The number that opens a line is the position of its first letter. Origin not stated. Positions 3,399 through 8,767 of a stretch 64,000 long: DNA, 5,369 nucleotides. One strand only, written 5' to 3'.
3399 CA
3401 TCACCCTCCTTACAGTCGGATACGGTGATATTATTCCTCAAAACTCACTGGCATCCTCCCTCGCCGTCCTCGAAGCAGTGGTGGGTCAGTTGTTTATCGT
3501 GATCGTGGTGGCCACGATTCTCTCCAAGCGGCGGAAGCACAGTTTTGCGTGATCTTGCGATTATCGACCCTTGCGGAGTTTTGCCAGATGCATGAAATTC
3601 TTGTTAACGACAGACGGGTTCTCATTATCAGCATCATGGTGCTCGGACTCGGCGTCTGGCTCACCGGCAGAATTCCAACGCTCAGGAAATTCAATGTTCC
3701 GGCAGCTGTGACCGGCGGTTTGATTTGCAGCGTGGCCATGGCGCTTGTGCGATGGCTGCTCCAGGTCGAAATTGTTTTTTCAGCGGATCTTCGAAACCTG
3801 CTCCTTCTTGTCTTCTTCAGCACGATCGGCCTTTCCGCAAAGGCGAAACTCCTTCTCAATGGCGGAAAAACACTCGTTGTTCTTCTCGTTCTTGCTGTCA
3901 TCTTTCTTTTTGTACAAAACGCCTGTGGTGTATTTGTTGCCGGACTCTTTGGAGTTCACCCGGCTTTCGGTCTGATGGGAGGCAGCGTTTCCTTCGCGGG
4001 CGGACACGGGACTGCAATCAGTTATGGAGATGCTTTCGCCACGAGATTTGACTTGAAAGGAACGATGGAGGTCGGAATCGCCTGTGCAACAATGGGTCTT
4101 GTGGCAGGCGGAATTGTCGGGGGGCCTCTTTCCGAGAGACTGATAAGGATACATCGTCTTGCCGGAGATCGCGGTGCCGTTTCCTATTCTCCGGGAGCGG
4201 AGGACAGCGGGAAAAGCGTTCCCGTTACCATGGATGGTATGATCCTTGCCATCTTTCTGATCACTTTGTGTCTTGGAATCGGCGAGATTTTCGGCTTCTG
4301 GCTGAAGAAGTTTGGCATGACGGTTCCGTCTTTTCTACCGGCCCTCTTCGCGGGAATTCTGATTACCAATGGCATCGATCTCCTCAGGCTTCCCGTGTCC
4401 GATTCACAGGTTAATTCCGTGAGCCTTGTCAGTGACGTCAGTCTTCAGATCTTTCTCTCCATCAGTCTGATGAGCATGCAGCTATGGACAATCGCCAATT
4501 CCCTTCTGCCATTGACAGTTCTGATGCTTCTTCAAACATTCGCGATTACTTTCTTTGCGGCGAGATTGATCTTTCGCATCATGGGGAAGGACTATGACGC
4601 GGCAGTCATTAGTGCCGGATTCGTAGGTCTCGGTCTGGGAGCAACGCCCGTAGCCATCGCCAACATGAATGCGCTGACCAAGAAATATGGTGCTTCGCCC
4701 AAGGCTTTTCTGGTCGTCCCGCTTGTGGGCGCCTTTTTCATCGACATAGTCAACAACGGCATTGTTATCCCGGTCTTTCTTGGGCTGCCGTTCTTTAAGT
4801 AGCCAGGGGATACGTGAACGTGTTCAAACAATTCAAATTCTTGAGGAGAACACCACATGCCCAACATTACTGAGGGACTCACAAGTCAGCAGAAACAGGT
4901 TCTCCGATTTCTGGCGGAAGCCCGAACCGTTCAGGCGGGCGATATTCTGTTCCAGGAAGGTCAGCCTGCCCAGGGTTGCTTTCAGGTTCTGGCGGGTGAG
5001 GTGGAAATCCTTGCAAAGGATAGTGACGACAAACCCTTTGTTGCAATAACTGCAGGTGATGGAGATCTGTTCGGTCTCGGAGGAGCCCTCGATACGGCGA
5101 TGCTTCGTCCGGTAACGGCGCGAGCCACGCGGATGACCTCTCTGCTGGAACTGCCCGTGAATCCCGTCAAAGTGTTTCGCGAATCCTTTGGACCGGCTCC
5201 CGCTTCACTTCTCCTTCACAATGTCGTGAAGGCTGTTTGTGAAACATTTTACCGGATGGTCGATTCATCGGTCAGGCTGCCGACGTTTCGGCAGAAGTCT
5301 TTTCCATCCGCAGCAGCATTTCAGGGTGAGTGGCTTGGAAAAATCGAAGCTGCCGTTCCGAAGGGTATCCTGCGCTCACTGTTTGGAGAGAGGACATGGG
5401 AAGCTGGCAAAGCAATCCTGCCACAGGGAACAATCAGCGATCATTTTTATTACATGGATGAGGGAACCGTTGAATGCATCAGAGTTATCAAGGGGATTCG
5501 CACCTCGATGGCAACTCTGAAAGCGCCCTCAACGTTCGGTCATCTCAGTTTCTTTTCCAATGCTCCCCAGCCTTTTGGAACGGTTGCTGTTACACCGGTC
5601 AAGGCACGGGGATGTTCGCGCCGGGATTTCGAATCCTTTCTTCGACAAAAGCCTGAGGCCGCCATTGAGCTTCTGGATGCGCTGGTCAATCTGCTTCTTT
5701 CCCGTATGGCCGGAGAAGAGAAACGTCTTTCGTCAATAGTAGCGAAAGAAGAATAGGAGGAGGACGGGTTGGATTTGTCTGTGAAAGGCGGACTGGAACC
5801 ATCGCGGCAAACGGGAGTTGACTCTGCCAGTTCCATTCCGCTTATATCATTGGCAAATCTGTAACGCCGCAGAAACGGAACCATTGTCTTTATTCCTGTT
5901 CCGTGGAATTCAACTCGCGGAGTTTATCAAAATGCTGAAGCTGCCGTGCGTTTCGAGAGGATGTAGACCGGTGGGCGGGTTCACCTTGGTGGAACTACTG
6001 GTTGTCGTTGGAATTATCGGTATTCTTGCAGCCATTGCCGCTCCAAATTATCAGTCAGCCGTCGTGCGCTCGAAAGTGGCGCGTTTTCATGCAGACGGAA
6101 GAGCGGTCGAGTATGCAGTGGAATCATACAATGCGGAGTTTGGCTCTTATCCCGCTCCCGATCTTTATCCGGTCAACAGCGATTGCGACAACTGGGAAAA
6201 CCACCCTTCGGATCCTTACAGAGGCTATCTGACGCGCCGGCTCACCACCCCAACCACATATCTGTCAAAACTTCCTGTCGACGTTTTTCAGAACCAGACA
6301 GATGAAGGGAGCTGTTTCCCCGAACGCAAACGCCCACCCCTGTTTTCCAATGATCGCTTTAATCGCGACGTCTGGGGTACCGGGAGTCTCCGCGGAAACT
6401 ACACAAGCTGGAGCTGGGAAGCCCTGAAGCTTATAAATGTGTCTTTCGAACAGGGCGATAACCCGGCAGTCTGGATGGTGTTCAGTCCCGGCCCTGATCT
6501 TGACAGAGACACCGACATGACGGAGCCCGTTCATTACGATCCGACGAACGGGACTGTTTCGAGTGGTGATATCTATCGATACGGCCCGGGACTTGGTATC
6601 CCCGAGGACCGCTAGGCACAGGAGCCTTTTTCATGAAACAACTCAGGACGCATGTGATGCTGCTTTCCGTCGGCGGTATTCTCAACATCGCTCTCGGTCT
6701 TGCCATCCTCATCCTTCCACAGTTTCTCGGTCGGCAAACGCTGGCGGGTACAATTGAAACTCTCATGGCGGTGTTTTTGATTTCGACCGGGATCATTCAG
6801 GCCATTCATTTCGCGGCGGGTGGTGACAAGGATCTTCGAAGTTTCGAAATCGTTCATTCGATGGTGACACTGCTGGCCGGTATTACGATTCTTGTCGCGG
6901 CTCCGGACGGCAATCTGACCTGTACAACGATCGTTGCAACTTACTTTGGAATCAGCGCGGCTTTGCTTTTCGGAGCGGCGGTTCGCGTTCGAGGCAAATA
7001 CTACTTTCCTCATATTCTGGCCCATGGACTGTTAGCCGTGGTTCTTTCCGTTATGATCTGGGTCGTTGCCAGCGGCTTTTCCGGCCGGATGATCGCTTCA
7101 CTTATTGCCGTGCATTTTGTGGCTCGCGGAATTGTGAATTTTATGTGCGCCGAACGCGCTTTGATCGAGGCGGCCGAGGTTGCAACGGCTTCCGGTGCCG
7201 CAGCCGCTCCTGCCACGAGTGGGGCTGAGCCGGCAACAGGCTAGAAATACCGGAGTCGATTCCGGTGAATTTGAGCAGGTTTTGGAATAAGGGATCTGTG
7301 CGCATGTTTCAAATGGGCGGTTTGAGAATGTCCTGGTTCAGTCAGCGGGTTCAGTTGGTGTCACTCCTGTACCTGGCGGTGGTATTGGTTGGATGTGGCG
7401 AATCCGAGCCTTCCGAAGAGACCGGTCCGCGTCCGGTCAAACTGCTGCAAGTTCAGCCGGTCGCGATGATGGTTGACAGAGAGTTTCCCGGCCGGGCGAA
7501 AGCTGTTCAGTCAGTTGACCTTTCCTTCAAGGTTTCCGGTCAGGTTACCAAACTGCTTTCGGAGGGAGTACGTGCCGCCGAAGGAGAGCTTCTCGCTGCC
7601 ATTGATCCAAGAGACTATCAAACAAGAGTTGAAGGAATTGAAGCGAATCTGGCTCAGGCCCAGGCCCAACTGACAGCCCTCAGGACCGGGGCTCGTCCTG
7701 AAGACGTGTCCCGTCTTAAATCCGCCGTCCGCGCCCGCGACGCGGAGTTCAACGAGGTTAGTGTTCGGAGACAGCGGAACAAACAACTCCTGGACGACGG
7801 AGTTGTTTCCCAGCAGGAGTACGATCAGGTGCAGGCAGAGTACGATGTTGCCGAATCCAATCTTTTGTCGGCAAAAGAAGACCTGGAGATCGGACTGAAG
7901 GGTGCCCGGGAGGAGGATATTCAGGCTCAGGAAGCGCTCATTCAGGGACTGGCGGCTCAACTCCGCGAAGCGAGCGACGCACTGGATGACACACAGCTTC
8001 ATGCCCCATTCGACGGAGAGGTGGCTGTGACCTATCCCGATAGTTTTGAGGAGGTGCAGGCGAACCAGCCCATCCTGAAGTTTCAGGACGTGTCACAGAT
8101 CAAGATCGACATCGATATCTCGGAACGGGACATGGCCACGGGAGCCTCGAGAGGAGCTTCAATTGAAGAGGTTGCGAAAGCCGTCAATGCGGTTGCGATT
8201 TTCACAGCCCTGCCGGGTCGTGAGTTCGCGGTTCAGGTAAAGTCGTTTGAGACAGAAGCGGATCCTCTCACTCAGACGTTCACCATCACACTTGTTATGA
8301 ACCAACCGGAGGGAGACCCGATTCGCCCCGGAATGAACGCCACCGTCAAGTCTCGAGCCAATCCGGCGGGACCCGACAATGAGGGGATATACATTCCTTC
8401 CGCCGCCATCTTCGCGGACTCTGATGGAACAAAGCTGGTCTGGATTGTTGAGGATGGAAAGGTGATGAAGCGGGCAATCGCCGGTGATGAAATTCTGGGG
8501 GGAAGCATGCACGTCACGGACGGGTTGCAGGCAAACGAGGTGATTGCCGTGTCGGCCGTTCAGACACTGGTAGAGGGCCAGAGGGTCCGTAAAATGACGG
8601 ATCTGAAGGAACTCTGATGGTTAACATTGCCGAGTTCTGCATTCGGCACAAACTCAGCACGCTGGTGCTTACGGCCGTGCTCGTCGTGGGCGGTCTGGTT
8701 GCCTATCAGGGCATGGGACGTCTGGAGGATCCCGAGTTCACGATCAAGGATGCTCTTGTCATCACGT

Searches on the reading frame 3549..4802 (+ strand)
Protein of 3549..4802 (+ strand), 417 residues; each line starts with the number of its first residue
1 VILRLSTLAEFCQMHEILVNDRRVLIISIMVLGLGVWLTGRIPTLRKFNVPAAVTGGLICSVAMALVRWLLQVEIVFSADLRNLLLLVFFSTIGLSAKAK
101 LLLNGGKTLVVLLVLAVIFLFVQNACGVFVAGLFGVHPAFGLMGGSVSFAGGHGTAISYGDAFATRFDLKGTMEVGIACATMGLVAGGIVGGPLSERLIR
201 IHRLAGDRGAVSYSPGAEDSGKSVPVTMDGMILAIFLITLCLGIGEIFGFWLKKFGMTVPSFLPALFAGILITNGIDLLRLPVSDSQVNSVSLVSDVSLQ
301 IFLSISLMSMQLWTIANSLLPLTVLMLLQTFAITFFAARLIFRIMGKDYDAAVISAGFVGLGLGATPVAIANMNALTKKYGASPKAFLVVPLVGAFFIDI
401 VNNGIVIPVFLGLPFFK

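Call 51: search_protein_families(library=pfam, proteins=[window:3549-4802:+], max_evalue=0.00001)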
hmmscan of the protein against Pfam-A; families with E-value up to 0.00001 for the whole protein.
window:3549-4802:+ (417 aa): 1 family
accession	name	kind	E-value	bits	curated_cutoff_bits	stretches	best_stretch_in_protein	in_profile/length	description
PF03616.19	Glt_symporter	-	5.2e-106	354.9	26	1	20-382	4-368/368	Sodium/glutamate symporter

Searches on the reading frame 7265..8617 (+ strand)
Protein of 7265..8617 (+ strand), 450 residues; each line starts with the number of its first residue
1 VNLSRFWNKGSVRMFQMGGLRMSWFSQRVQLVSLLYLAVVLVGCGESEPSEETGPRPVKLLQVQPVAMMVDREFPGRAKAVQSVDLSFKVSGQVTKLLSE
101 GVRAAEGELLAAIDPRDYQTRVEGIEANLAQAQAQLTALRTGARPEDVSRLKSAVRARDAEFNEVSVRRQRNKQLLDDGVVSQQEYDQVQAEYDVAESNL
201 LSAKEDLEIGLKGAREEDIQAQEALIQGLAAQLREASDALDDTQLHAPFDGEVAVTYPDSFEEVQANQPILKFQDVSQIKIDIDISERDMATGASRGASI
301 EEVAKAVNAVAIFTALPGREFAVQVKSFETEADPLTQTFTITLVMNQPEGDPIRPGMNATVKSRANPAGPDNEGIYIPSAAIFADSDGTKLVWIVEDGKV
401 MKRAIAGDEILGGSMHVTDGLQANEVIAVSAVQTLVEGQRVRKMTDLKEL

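Call 51: search_protein_families(library=pfam, proteins=[window:7265-8617:+], max_evalue=0.00001)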
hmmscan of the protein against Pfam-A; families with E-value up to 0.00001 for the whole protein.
window:7265-8617:+ (450 aa): 1 family
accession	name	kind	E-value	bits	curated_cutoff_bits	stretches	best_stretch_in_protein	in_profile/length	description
PF16576.10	HlyD_D23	-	3e-07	30.4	30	1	184-359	61-214/214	Barrel-sandwich domain of CusB or HlyD membrane-fusion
